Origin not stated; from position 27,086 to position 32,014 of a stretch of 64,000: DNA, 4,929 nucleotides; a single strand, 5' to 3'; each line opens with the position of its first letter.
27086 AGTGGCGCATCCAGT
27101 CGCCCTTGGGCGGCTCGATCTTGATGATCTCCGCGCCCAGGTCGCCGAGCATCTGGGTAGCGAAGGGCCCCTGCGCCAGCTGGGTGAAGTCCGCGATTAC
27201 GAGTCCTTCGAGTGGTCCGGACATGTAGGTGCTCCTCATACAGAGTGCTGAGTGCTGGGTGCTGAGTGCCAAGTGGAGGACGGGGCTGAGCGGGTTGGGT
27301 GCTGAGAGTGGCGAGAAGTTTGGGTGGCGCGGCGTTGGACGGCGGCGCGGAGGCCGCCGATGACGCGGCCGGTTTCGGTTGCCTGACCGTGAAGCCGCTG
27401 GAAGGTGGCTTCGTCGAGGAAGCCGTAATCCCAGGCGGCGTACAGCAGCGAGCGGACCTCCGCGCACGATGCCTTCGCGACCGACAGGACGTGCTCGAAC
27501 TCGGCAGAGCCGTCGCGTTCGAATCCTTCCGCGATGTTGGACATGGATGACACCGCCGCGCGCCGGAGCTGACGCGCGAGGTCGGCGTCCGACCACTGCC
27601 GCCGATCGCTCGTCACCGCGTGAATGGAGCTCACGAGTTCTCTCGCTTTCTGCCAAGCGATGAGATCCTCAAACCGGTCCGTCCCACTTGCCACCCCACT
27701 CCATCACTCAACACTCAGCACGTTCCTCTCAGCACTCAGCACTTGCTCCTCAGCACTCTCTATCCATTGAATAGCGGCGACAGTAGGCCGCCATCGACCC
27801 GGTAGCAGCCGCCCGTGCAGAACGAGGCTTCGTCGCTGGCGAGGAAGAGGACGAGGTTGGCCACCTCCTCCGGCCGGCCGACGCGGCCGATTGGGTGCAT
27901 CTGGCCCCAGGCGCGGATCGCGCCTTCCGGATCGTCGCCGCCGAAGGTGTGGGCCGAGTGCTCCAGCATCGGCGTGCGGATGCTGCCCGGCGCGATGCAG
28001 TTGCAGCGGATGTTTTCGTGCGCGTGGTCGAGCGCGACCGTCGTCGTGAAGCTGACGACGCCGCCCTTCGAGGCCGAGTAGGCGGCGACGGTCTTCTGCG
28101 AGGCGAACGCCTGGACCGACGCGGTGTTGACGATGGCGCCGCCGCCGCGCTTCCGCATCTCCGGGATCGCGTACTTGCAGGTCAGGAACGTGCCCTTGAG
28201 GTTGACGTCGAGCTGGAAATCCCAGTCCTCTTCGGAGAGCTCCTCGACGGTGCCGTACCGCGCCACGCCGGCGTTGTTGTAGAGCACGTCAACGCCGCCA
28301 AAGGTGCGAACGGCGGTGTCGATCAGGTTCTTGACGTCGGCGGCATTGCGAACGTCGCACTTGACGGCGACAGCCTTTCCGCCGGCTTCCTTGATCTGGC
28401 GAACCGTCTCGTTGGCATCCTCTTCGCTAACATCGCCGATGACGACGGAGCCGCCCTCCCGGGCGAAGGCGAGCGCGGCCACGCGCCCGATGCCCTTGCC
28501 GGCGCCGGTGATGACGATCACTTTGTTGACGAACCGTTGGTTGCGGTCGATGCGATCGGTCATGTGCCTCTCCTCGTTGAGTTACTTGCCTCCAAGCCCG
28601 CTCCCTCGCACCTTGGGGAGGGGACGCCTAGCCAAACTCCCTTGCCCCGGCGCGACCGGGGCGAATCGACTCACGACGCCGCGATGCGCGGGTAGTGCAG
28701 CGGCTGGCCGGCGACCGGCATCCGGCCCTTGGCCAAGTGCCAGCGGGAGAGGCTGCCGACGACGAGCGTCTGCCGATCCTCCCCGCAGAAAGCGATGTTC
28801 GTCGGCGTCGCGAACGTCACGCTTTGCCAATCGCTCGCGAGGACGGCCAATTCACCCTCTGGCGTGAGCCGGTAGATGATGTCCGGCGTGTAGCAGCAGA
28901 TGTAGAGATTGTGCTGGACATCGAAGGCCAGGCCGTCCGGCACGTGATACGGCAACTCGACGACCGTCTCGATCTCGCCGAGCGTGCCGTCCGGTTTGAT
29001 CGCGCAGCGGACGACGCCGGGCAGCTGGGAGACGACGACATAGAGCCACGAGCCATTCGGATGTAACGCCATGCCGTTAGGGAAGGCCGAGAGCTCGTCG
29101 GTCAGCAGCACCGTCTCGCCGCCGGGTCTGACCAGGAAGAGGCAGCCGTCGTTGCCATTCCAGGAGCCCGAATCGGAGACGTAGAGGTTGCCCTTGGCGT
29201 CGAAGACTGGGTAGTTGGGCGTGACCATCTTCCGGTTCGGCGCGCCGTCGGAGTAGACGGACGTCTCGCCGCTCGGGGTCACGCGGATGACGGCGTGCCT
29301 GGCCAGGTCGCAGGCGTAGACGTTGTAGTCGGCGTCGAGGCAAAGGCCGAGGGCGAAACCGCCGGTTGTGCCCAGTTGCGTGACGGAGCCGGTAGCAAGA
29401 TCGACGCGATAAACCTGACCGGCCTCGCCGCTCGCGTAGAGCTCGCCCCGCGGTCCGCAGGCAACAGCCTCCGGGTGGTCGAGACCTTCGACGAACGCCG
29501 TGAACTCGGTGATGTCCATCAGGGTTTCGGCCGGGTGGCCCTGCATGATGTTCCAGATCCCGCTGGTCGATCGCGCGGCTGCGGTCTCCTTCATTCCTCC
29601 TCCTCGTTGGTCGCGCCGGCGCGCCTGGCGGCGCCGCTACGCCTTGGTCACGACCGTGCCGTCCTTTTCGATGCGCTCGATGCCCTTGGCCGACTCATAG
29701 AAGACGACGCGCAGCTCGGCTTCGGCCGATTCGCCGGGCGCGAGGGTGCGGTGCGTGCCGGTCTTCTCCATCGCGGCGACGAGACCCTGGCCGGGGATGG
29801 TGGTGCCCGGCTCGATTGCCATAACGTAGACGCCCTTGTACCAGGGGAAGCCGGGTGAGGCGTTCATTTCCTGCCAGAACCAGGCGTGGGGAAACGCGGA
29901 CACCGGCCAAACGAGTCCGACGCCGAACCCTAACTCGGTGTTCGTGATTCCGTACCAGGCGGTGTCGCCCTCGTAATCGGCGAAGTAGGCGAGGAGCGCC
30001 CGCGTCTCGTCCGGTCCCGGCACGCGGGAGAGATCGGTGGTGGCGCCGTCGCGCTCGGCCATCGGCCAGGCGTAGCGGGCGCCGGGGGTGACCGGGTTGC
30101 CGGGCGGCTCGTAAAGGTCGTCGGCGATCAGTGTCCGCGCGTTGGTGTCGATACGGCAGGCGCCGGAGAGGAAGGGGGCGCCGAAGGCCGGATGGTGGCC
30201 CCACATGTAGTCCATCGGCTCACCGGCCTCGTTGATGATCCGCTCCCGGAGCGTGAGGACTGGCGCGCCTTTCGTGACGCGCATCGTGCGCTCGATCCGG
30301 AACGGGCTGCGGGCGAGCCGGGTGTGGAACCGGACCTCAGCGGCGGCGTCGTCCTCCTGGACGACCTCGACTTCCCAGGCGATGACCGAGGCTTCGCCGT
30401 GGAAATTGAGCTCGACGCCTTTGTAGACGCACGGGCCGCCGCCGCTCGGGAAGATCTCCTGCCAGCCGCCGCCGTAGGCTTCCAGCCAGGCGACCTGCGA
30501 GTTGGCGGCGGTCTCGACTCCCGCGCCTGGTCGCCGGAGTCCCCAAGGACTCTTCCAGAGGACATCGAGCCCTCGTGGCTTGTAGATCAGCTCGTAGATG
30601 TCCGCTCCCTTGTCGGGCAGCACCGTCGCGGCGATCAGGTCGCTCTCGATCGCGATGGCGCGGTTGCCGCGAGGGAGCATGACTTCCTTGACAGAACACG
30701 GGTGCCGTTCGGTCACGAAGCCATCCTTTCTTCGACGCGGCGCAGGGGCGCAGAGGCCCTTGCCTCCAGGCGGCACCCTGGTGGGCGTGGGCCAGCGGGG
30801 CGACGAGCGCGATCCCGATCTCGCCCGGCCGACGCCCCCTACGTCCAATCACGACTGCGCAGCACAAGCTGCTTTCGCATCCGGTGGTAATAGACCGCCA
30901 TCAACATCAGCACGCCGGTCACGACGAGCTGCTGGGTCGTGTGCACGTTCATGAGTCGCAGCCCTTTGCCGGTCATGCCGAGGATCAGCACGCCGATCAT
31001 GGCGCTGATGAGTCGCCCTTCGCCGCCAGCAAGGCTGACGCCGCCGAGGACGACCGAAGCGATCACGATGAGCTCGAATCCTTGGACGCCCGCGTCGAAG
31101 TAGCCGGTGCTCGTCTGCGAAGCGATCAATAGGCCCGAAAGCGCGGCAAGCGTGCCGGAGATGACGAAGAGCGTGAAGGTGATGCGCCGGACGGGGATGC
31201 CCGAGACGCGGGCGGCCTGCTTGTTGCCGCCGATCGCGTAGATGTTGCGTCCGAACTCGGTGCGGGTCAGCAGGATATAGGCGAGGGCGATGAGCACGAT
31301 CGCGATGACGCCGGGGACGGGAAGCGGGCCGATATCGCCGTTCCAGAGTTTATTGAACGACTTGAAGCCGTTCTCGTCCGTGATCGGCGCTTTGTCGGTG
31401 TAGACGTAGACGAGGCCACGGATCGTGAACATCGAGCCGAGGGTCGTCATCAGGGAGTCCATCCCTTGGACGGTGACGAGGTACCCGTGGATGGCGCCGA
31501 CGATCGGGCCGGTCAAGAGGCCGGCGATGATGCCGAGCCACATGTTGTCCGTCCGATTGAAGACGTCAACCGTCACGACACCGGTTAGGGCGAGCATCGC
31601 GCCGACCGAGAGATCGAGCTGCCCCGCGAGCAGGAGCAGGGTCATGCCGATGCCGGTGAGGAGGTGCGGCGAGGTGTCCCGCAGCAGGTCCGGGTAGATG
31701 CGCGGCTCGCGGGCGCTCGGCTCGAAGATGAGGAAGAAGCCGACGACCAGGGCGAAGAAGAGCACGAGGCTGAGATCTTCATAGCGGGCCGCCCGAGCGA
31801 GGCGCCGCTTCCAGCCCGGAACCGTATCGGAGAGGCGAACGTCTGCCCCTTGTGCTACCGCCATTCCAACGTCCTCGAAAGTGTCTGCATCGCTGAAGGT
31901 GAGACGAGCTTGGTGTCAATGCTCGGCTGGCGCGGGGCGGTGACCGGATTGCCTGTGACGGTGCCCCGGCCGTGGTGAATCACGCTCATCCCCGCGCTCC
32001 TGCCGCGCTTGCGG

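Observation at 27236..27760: IVS-protein (four-helix-bundle) cassette inserted between two operon genes and bracketed by 4+4 complementary octamer repeats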

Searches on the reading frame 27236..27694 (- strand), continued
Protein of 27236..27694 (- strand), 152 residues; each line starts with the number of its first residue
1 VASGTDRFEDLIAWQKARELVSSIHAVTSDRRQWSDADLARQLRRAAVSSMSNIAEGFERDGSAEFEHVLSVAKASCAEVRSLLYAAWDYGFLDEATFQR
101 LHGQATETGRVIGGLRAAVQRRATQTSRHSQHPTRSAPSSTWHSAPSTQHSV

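Call 72: fold_search(model_id=the predicted structure, library=pdb)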
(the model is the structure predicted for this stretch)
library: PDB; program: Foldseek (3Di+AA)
matches with E <= 10: 770; with E <= 0.001: 7
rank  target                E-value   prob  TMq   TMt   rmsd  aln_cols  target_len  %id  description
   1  2gsc_B                7.1e-06  1.00  0.82  0.87   2.6       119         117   32  Crystal Structure of the Conserved Hypothetical Cytosolic Protein Xcc0516 from Xanthomonas campestris (released 2006-10-03)
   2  2gsc_E                1.3e-05  1.00  0.79  0.88   2.3       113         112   32  Crystal Structure of the Conserved Hypothetical Cytosolic Protein Xcc0516 from Xanthomonas campestris (released 2006-10-03)
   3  2gsc_D                1.6e-05  1.00  0.83  0.89   1.8       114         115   32  Crystal Structure of the Conserved Hypothetical Cytosolic Protein Xcc0516 from Xanthomonas campestris (released 2006-10-03)
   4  2gsc_A                3.0e-05  1.00  0.79  0.87   2.3       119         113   33  Crystal Structure of the Conserved Hypothetical Cytosolic Protein Xcc0516 from Xanthomonas campestris (released 2006-10-03)
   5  2gsc_C                6.0e-05  1.00  0.77  0.87   2.2       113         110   33  Crystal Structure of the Conserved Hypothetical Cytosolic Protein Xcc0516 from Xanthomonas campestris (released 2006-10-03)
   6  2rld_E                5.0e-04  1.00  0.76  0.87   2.1       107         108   16  CRYSTAL STRUCTURE OF A PROTEIN WITH UNKNOWN FUNCTION FROM S23 RIBOSOMAL PROTEIN FAMILY (BT_0352) FROM BACTEROIDES THET (released 2007-10-30)
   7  2rld_B                6.5e-04  1.00  0.76  0.85   2.2       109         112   16  CRYSTAL STRUCTURE OF A PROTEIN WITH UNKNOWN FUNCTION FROM S23 RIBOSOMAL PROTEIN FAMILY (BT_0352) FROM BACTEROIDES THET (released 2007-10-30)
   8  2rld_C                1.3e-03  1.00  0.76  0.82   2.2       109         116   16  CRYSTAL STRUCTURE OF A PROTEIN WITH UNKNOWN FUNCTION FROM S23 RIBOSOMAL PROTEIN FAMILY (BT_0352) FROM BACTEROIDES THET (released 2007-10-30)
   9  2rld_D                1.8e-03  1.00  0.76  0.87   2.3       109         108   16  CRYSTAL STRUCTURE OF A PROTEIN WITH UNKNOWN FUNCTION FROM S23 RIBOSOMAL PROTEIN FAMILY (BT_0352) FROM BACTEROIDES THET (released 2007-10-30)
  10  2rld_A                2.9e-03  1.00  0.72  0.78   4.1       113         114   17  CRYSTAL STRUCTURE OF A PROTEIN WITH UNKNOWN FUNCTION FROM S23 RIBOSOMAL PROTEIN FAMILY (BT_0352) FROM BACTEROIDES THET (released 2007-10-30)
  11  4dwl_D                7.9e-03  1.00  0.72  0.82   2.4       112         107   13  Avd molecule from Bordetella bacteriophage DGR (released 2013-02-27)
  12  4dwl_C                1.7e-02  1.00  0.73  0.82   2.3       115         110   13  Avd molecule from Bordetella bacteriophage DGR (released 2013-02-27)
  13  4dwl_E                1.7e-02  1.00  0.71  0.80   2.4       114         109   14  Avd molecule from Bordetella bacteriophage DGR (released 2013-02-27)
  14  4dwl_B                2.2e-02  1.00  0.69  0.77   2.8       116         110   13  Avd molecule from Bordetella bacteriophage DGR (released 2013-02-27)
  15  8ub7_B                3.4e-02  1.00  0.71  0.73   3.5       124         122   13  Diversity-generating retroelement (DGR) ribonucleoprotein reverse transcriptase - Active state (N-occupied) (released 2024-10-23)
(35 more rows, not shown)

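Call 75: find_related_loci(query=A1, collection=viral_contigs, flank=2500)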
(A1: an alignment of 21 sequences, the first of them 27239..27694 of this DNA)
Query A1 (152 aa) in viral_contigs; peptide patterns used: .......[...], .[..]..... (x = any residue, [..] = any of these).
74 stretches matched a pattern; 1 encode a relative of the query (tblastn E <= 1e-3); 1 distinct loci.
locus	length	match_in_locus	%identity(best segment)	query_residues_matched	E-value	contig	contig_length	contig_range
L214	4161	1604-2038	42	6-151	1e-30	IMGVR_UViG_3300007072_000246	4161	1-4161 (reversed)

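Call 84: search_protein_representatives(alignment_id=A2)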
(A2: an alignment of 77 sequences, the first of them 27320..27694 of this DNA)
Query: 77 sequences, 129 profile positions. Proteins with E-value up to 0.001 (for the whole library): 30138; up to 1e-10: 13221; up to 1e-30: 505. The best 150 are listed.
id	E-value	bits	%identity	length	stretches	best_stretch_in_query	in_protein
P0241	2.0e-59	215.2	-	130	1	2-127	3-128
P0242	2.0e-58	212.0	-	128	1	2-125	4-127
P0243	6.1e-55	200.8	-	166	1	1-126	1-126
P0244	8.6e-54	197.0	-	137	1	3-127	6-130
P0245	7.7e-53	194.0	-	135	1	3-122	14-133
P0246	4.3e-52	191.5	-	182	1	3-122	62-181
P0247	1.8e-51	189.5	-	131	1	1-124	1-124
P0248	3.1e-51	188.8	-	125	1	1-124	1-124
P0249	2.5e-50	185.8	-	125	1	4-123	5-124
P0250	3.2e-50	185.5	-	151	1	3-126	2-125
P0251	1.1e-49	183.8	-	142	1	3-127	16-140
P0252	4.2e-49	181.9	-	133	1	2-125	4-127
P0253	1.7e-48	179.9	-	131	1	2-122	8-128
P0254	4.0e-47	175.5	-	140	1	1-119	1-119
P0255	6.7e-47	174.8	-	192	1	2-122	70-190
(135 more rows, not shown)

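Call 90: search_solved_structures(query=window:27320-27694:-, max_evalue=0.001, show_alignments=1)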
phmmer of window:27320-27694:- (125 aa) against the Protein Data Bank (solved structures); distinct sequences matched with E-value up to 0.001: 2.
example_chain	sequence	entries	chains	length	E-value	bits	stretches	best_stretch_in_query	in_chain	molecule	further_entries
2gsc_A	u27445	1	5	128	1.1e-09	42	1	8-122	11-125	Putative uncharacterized protein XCC0516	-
8ga7_A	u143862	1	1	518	0.00039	24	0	20-62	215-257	THR5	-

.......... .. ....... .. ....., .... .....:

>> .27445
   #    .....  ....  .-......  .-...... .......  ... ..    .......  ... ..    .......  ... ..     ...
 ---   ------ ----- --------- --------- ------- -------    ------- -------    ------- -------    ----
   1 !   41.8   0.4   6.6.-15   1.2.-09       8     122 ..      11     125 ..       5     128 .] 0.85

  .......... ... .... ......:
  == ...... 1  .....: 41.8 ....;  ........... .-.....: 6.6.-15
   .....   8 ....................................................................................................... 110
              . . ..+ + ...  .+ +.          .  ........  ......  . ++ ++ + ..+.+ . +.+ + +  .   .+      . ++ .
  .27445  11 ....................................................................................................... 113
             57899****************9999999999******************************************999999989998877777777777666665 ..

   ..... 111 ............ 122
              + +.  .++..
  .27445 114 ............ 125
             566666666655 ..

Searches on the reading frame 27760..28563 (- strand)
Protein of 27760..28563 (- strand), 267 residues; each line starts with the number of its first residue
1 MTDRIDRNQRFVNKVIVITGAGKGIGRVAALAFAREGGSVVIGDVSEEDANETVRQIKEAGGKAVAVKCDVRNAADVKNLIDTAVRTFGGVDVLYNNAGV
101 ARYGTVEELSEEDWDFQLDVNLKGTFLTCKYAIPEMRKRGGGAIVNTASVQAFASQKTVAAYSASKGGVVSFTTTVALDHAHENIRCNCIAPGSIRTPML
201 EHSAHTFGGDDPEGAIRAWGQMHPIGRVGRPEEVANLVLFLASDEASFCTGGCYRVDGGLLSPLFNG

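Call 5: search_protein_families(library=pfam, proteins=[window:27760-28563:-])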
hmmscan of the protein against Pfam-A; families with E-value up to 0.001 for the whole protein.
window:27760-28563:- (267 aa): 4 families
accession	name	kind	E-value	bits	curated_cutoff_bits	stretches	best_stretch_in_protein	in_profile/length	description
PF13561.12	adh_short_C2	-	5.6e-68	229.5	27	1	20-260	1-235/236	Enoyl-(Acyl carrier protein) reductase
PF00106.31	adh_short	-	1.3e-60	204.7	26.6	1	14-203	1-190/195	short chain dehydrogenase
PF08659.16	KR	-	6.3e-12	46.2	22.6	1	16-165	3-152/180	KR domain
PF23441.1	SDR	-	7.1e-06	26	27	1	109-260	107-255/258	SDR-like rossmann domain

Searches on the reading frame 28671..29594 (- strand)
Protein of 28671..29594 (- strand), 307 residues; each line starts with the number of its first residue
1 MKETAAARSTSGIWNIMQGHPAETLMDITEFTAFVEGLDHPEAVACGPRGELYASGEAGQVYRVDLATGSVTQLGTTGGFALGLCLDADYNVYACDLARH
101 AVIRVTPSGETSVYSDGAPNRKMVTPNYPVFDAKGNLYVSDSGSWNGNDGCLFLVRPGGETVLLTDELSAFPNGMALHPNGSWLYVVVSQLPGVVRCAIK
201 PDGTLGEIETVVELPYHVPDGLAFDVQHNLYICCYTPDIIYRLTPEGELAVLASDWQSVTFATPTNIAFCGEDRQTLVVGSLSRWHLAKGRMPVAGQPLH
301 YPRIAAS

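Call 79: search_protein_families(library=pfam, proteins=[window:28671-29594:-], max_evalue=0.00001)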
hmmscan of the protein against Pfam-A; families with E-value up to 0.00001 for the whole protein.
window:28671-29594:- (307 aa): 2 families
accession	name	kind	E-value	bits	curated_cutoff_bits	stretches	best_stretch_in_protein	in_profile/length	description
PF08450.18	SGL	-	8.6e-24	84.9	26.3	1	58-281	21-244/246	SMP-30/Gluconolactonase/LRE-like region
PF20067.5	SSL_N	-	8.8e-07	29.1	18.9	0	38-64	20-46/46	Strictosidine synthase-like, N-terminal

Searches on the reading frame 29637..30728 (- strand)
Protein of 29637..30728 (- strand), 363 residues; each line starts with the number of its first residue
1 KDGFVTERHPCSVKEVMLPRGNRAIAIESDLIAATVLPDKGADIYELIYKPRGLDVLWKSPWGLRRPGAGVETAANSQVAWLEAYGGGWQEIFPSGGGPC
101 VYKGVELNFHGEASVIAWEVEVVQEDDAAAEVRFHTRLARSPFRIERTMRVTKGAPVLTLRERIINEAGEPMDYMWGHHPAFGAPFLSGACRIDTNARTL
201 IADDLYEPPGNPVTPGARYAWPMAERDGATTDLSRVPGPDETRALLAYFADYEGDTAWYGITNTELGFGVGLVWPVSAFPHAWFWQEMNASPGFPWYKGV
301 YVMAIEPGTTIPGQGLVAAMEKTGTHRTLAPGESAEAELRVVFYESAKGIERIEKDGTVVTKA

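Call 79: search_protein_families(library=pfam, proteins=[window:29637-30728:-], max_evalue=0.00001)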
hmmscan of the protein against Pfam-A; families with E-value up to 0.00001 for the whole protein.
window:29637-30728:- (363 aa): 1 family
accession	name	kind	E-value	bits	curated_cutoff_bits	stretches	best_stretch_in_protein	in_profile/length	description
PF14486.12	DUF4432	-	2.9e-28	99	32.5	1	20-340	2-301/304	Domain of unknown function (DUF4432)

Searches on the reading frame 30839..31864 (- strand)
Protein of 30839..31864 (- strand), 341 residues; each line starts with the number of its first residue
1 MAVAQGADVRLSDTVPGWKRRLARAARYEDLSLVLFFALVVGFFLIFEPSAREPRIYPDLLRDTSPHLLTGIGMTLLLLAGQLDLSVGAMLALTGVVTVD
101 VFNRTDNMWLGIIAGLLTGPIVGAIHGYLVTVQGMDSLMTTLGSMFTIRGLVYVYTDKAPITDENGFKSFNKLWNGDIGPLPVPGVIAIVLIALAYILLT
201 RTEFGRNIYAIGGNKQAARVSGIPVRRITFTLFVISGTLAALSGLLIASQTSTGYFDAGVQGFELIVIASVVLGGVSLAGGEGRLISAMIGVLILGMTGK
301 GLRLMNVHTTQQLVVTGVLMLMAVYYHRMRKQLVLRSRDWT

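Call 79: search_protein_families(library=pfam, proteins=[window:30839-31864:-], max_evalue=0.00001)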
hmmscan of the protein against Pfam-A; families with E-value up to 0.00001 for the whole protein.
window:30839-31864:- (341 aa): 1 family
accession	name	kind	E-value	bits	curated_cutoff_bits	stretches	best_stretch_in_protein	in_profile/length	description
PF02653.21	BPD_transp_2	-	2.7e-43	148.5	26.8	1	60-323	5-268/269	Branched-chain amino acid transport system / permease component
